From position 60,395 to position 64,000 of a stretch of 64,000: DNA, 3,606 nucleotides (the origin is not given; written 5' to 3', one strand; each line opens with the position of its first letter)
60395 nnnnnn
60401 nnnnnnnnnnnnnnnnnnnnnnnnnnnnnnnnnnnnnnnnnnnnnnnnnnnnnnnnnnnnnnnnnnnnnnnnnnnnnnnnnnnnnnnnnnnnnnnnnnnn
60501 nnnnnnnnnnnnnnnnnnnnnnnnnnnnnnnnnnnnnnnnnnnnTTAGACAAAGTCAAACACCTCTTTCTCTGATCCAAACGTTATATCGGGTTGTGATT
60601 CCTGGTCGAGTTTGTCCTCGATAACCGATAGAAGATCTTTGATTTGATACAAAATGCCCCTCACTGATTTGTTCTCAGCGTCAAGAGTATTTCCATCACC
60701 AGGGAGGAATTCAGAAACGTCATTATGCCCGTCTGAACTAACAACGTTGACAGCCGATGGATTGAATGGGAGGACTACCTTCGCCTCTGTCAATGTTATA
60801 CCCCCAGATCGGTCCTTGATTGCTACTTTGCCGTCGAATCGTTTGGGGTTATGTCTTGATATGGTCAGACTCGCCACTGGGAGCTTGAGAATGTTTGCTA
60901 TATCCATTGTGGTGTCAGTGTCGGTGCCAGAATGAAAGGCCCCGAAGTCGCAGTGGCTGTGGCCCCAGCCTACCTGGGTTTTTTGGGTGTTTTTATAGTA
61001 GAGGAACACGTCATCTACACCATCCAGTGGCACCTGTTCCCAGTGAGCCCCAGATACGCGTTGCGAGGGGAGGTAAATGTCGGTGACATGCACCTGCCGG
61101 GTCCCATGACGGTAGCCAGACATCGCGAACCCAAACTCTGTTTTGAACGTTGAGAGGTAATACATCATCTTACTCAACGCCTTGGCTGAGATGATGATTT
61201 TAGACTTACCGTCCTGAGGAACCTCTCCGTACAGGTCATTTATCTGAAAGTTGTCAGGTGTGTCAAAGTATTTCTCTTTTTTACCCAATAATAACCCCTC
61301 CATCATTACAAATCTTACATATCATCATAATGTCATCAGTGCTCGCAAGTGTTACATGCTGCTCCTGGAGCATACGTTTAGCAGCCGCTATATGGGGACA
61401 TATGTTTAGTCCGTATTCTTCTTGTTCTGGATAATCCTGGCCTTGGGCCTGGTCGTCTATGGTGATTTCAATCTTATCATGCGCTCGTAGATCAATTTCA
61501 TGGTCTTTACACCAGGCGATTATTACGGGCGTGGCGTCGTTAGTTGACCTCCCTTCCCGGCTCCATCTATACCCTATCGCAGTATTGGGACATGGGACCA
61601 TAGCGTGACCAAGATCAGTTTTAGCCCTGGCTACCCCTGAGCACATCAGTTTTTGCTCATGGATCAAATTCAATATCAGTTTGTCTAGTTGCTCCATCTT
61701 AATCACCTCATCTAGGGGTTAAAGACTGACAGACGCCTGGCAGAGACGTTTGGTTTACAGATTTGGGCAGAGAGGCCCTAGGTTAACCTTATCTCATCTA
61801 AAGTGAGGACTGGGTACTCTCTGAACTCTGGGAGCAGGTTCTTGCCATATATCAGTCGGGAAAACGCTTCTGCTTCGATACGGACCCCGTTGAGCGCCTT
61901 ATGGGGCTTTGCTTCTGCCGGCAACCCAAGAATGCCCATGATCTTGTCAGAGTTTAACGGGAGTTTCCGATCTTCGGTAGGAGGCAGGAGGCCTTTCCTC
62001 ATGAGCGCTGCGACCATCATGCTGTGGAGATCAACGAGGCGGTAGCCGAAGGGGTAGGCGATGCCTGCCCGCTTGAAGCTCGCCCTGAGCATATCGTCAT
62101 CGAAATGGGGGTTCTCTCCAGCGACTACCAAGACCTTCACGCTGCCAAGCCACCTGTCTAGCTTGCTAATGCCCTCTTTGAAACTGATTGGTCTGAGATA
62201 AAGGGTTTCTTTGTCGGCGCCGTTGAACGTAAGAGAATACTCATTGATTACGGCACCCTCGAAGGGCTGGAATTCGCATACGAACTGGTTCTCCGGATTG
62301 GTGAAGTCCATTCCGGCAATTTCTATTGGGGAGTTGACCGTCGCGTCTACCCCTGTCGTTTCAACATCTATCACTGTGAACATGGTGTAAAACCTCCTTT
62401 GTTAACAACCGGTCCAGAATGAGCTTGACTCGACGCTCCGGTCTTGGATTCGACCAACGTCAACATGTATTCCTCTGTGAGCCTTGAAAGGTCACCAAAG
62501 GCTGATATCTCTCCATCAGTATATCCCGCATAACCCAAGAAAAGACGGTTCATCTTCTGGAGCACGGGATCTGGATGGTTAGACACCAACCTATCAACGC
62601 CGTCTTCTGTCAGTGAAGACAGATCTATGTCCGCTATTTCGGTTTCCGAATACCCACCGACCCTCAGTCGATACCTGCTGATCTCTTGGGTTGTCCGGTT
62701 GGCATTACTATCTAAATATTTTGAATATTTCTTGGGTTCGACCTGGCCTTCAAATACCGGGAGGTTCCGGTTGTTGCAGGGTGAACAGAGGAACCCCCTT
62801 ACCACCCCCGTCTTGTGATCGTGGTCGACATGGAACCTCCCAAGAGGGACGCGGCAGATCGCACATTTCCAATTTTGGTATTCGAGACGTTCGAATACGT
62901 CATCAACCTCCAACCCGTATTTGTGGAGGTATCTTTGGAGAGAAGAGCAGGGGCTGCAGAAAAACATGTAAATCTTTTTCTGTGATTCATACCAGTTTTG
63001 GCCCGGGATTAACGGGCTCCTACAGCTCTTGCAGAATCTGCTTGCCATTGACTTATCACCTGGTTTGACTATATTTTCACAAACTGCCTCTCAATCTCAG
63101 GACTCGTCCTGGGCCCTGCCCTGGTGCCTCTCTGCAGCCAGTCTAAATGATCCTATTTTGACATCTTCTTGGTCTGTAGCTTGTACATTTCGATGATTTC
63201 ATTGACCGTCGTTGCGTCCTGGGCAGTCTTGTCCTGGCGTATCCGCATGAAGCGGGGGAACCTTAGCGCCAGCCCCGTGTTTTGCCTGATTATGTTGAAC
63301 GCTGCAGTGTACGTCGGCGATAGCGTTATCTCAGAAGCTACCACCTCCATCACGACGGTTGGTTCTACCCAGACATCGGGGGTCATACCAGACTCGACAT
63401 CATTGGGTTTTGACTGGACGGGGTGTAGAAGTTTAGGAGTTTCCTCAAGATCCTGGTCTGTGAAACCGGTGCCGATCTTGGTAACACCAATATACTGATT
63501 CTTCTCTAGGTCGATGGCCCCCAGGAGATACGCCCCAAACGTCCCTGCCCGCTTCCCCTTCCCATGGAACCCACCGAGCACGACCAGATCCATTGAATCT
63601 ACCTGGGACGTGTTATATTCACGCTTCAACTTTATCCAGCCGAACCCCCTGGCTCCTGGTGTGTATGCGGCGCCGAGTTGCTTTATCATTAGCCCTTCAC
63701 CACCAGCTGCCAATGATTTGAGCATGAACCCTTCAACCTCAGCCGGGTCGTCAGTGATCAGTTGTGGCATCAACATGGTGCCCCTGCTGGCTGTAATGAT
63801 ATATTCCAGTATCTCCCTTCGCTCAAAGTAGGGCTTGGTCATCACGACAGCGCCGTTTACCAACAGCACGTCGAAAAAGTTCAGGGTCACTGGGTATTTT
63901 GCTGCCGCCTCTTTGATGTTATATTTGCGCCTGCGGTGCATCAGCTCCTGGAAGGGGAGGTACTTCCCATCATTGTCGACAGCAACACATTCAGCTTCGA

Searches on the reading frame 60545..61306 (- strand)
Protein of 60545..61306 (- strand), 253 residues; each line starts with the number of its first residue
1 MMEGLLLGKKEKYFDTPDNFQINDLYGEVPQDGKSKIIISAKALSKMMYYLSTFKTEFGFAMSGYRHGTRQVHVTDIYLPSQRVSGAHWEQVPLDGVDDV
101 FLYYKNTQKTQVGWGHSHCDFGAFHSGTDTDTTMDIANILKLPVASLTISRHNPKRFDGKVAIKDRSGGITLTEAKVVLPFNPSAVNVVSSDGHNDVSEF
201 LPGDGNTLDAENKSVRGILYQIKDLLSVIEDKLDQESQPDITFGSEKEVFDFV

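Call 27: search_protein_families(library=pfam, max_evalue=0.01, proteins=[window:60545-61306:-])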
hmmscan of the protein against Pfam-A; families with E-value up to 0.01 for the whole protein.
window:60545-61306:- (253 aa): 2 families
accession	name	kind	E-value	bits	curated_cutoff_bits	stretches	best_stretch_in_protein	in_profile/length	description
PF14464.11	Prok-JAB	-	0.001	19.4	25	1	53-147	15-98/114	Prokaryotic homologs of the JAB domain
PF01398.27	JAB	-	0.0082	16.4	22.5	0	35-137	4-112/117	JAB1/Mov34/MPN/PAD-1 ubiquitin protease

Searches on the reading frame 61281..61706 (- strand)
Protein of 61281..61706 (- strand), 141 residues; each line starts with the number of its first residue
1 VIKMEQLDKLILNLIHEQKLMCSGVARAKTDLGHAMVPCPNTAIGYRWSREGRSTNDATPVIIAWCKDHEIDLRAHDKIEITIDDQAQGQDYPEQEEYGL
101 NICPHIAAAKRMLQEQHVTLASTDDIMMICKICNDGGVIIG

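Call 27: search_protein_families(library=pfam, max_evalue=0.01, proteins=[window:61281-61706:-])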
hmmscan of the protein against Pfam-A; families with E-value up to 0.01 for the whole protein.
window:61281-61706:- (141 aa): 0 families

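Call 69: search_protein_families(library=pfam, max_evalue=1, proteins=[window:61281-61706:-])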
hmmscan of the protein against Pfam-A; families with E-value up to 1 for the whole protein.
window:61281-61706:- (141 aa): 1 family
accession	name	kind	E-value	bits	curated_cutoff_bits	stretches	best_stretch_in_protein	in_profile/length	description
PF07348.17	Syd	-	0.078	13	25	1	101-139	111-149/175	Syd protein (SUKH-2)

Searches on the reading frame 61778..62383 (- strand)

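Call 27: search_protein_families(library=pfam, max_evalue=0.01, proteins=[window:61778-62383:-])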
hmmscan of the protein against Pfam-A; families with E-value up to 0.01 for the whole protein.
window:61778-62383:- (201 aa): 2 families
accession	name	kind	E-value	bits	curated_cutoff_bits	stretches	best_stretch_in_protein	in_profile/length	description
PF00929.31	RNase_T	-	8.6e-12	46.3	24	1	4-172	2-162/164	Exonuclease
PF16473.11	Rv2179c-like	-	4.8e-05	23.6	27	1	59-127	71-142/177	3'-5' exoribonuclease Rv2179c-like domain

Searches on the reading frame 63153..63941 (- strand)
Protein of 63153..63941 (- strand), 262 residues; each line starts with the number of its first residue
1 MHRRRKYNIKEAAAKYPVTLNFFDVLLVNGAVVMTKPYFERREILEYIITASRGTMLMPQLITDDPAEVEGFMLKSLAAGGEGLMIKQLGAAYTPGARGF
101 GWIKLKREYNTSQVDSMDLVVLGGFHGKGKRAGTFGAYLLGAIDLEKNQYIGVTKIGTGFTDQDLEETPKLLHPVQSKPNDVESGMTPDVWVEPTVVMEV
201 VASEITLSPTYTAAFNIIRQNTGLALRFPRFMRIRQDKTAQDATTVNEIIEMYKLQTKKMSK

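Call 27: search_protein_families(library=pfam, max_evalue=0.01, proteins=[window:63153-63941:-])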
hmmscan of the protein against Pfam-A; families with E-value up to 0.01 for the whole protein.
window:63153-63941:- (262 aa): 3 families
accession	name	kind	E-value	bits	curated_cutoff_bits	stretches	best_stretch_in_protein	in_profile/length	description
PF01068.26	DNA_ligase_A_M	-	1.4e-22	80.9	26.2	1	3-106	99-204/204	ATP dependent DNA ligase domain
PF04679.21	DNA_ligase_A_C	-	1.3e-21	77.3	27.5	1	131-238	1-94/94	ATP dependent DNA ligase C terminal region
PF14743.12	DNA_ligase_OB_2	-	0.0029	18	28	0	127-170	2-39/66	DNA ligase OB-like domain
